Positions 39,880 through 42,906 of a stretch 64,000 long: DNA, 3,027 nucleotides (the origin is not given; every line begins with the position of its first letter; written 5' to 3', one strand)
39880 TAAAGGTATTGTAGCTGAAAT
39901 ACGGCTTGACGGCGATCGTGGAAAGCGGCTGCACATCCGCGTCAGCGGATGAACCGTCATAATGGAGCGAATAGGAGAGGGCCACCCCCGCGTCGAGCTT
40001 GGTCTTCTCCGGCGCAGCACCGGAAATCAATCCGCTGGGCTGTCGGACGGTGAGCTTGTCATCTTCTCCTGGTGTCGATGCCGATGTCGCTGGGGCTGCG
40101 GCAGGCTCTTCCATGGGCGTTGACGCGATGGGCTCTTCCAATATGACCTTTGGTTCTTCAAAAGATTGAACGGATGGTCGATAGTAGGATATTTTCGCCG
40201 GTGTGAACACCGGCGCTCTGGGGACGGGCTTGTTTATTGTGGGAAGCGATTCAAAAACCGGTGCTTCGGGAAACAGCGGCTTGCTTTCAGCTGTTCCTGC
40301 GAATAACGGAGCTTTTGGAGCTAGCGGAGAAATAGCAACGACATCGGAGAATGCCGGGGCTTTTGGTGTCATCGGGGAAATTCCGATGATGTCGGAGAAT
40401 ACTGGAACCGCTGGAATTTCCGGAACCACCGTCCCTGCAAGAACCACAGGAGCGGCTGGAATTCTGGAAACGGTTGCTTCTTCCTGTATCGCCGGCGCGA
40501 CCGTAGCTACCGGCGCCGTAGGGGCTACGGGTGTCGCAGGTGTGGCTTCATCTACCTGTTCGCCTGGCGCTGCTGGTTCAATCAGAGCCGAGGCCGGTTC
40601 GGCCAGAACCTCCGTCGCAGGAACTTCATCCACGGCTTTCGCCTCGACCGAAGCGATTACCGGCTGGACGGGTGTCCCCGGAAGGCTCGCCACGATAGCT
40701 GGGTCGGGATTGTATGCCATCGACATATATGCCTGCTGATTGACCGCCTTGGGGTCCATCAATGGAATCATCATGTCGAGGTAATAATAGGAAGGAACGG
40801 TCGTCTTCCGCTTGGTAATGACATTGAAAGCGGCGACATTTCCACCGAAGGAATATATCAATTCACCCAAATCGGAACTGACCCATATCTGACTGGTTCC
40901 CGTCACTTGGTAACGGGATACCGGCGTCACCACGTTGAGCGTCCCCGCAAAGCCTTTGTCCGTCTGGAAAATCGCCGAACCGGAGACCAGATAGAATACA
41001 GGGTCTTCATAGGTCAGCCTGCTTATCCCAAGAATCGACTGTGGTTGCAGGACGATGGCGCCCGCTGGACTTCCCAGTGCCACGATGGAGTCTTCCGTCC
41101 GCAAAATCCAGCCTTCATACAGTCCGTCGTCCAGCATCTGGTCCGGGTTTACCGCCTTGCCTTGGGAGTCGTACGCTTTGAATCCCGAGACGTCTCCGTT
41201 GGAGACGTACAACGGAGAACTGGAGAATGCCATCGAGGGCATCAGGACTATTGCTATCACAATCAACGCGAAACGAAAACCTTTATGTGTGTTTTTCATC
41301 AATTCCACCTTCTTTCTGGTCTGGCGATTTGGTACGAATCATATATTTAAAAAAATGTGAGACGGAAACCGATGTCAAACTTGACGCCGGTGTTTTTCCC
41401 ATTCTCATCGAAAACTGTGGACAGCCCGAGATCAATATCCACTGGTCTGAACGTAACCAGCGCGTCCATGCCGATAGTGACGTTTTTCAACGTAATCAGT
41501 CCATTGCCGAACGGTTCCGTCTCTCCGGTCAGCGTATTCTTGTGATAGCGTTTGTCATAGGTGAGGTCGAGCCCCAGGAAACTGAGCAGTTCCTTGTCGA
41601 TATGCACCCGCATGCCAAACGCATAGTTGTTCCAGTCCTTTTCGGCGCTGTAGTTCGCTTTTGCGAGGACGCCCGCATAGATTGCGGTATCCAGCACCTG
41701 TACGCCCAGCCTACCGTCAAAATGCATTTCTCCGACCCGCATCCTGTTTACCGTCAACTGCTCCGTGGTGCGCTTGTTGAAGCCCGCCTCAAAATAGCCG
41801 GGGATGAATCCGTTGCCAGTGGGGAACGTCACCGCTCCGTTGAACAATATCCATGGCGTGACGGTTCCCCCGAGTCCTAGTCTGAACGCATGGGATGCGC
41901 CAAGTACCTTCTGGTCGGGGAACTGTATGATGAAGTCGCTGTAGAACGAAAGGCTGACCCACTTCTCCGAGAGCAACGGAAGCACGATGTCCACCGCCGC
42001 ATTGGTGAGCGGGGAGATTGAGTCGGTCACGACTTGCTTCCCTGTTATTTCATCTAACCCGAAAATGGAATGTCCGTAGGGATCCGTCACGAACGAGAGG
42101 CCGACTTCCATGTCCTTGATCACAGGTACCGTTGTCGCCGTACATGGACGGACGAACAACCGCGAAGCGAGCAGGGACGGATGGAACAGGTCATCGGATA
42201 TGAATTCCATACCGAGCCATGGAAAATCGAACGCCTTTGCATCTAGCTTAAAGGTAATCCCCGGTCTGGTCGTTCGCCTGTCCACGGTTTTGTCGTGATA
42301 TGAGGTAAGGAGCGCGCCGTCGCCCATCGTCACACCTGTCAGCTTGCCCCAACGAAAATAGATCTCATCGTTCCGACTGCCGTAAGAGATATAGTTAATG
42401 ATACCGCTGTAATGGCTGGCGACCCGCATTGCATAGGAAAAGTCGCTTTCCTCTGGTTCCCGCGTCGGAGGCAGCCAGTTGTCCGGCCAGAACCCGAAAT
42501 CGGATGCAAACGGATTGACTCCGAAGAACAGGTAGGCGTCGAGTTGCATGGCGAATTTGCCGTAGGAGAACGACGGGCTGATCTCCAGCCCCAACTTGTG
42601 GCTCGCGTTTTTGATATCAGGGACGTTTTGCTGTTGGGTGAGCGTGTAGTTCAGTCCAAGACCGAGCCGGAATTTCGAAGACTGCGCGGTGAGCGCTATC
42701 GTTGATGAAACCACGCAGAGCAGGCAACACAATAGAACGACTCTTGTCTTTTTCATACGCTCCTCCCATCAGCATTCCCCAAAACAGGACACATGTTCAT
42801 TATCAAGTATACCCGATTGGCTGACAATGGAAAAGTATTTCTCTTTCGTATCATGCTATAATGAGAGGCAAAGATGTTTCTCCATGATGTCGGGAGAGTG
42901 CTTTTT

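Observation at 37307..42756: Tandem paralogous genes for very large predicted outer-membrane beta-barrel proteins, one fused to a FecR-like sensor domain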

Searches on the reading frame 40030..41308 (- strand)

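Call 29: search_solved_structures(query=window:40030-41308:-, max_evalue=10)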
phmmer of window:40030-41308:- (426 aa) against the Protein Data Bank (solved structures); distinct sequences matched with E-value up to 10: 1.
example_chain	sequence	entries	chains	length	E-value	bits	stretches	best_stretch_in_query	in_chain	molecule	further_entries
6sz9_E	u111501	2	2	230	1.2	11.5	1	35-73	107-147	DotY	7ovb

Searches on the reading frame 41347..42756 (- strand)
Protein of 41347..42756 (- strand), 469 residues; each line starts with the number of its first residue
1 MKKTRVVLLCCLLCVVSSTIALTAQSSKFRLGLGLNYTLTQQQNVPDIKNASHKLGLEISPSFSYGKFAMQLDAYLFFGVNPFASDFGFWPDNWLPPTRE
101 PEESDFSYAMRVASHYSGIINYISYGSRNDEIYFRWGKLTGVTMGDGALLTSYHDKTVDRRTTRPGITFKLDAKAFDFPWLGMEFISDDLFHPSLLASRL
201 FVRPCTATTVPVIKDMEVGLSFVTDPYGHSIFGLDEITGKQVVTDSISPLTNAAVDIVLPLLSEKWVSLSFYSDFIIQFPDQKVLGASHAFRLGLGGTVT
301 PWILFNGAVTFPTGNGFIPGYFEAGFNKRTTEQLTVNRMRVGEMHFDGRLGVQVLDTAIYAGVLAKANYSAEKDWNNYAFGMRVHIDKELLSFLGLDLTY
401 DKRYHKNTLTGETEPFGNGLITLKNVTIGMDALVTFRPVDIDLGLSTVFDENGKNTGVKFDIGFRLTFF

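Call 3: search_protein_families(library=pfam, proteins=[window:41347-42756:-], max_evalue=1)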
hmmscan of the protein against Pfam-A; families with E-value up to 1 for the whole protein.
window:41347-42756:- (469 aa): 0 families

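Call 4: search_protein_families(library=ncbifam, proteins=[window:41347-42756:-], max_evalue=1)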
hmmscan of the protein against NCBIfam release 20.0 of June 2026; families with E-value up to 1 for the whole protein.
window:41347-42756:- (469 aa): 0 families

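Call 7: find_homologous_proteins(query=window:41347-42756:-, max_evalue=0.001)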
Query window:41347-42756:- (469 aa): 5 proteins with E <= 0.001 among 8000 candidates.
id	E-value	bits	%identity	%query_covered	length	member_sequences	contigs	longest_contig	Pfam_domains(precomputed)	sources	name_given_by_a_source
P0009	0.0e+0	1071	99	100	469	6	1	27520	-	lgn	-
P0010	2.4e-265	899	80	100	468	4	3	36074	-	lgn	-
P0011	1.1e-250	850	77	100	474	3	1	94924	-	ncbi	-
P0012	2.4e-209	714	66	98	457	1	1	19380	-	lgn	-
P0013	1.8e-155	536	51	94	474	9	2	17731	-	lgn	-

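Call 56: predict_structure(alignment_id=A3)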
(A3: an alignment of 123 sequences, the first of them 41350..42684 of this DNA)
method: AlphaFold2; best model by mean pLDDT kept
length: 445 residues; sequences in the alignment: 123
mean_pLDDT: 85.7   pTM: 0.83
mean pLDDT of the five models: 85.7, 84.5, 83.9, 83.6, 81.8
residues with pLDDT >= 90: 245; 70-90: 146; 50-70: 27; < 50: 27
segments of 3 or more residues with pLDDT < 50: 1-26
pLDDT, mean of each block of 10 residues (from residue 1): 30 31 51 90 95 77 62 85 90 92 97 94 93 69 96 97 94 98 93 97 91 91 94 97 96 79 89 92 95 91 89 91 90 84 84 87 90 92 80 86 91 90 90 87 81
secondary structure, 60 per line:
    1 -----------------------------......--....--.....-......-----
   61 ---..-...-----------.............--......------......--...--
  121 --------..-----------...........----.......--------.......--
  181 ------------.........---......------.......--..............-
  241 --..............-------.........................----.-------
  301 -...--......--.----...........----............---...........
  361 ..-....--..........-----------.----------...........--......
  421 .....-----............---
elements in order: E30-35 E38-41 E44-48 E50-55 H81-93 E96-101 E108-113 E116-118 E142-148 H149-152 E157-163 E172-178 E193-201 E205-210 E217-223 E226-239 E243-256 E264-275 E279-288 H307-312 E320-330 E335-346 E350-362 H364-367 E370-379 E402-412 E415-425 E431-442
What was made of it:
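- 41350..42684 (-): Barrel module of the small protein (aa 25-469), ending in ...RLTFF. AlphaFold2 gives pLDDT 85.7 and pTM 0.83 with about 20 long strands (call 56).
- On Outer-membrane beta-barrel protein (BAM substrate): The AlphaFold2 model of the small protein has pLDDT 85.7, pTM 0.83 and about 20 strands of 10-14 residues (call 56).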

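Call 59: fold_search(model_id=the predicted structure, library=pdb)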
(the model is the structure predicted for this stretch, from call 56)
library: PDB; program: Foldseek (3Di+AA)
matches with E <= 10: 798; with E <= 0.001: 43
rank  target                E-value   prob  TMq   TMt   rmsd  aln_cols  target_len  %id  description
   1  8q2o                  1.9e-05  1.00  0.33  0.32  12.6       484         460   10  Structure of alginate transporter AlgE from P. aeruginosa PAO1 by using Se-MAG for the the lipid cubic phase crystalliza (released 2024-05-15)
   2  4xnl                  4.7e-05  1.00  0.35  0.37  11.8       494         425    8  X-ray structure of AlgE2 (released 2015-06-03)
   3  5iyu                  5.0e-05  1.00  0.37  0.38  11.4       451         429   10  AlgE_CIM (released 2017-04-05)
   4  4afk                  5.2e-05  1.00  0.36  0.37  11.3       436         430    9  In meso structure of alginate transporter, AlgE, from Pseudomonas aeruginosa, PAO1 (released 2013-02-06)
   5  8rqp                  5.5e-05  1.00  0.34  0.34  13.8       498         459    9  In meso structure of the alginate exporter, AlgE, from Pseudomonas aeruginosa in 7.10 monoacylglycerol (released 2024-04-03)
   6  5d5d                  8.4e-05  1.00  0.35  0.38  10.6       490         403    8  In meso in situ serial X-ray crystallography structure of AlgE at 100 K (released 2016-01-13)
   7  3rbh_B                9.3e-05  1.00  0.35  0.36  13.5       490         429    9  Structure of alginate export protein AlgE from Pseudomonas aeruginosa (released 2011-07-27)
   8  3m8d                  1.3e-04  0.99  0.27  0.22  15.1       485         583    9  Crystal structure of spin-labeled BtuB V10R1 with bound calcium and cyanocobalamin (released 2010-09-15)
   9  3rbh_D                1.3e-04  1.00  0.36  0.38  13.1       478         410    8  Structure of alginate export protein AlgE from Pseudomonas aeruginosa (released 2011-07-27)
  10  5fr8_A                1.5e-04  0.98  0.27  0.19  17.0       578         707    9  Crystal structure of the siderophore receptor PirA from Acinetobacter baumannii (released 2016-05-11)
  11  2iwv_A                1.6e-04  1.00  0.27  0.39  10.3       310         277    9  Structure of the monomeric outer membrane porin OmpG in the open and closed conformation (released 2006-08-14)
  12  8pz4                  2.2e-04  1.00  0.35  0.34  13.8       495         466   10  Structure of alginate transporter, AlgE, solved at wavelength 2.755 A (released 2023-10-25)
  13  4b61_B                2.4e-04  1.00  0.35  0.36  14.4       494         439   10  In meso structure of alginate transporter, AlgE, from Pseudomoas aeruginosa, PAO1. Crystal form 3. (released 2013-07-17)
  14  4azl_B                2.4e-04  1.00  0.35  0.36  13.4       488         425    9  In meso structure of alginate transporter, AlgE, from Pseudomoas aeruginosa, PAO1, crystal form 2. (released 2013-07-03)
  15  2gsk_A                2.4e-04  1.00  0.31  0.25  13.6       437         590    7  Structure of the BtuB:TonB Complex (released 2006-06-13)
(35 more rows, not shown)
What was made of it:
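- On Outer-membrane beta-barrel protein (BAM substrate): All 50 listed Foldseek hits are membrane beta-barrels, nearly all bacterial outer-membrane proteins (call 59).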
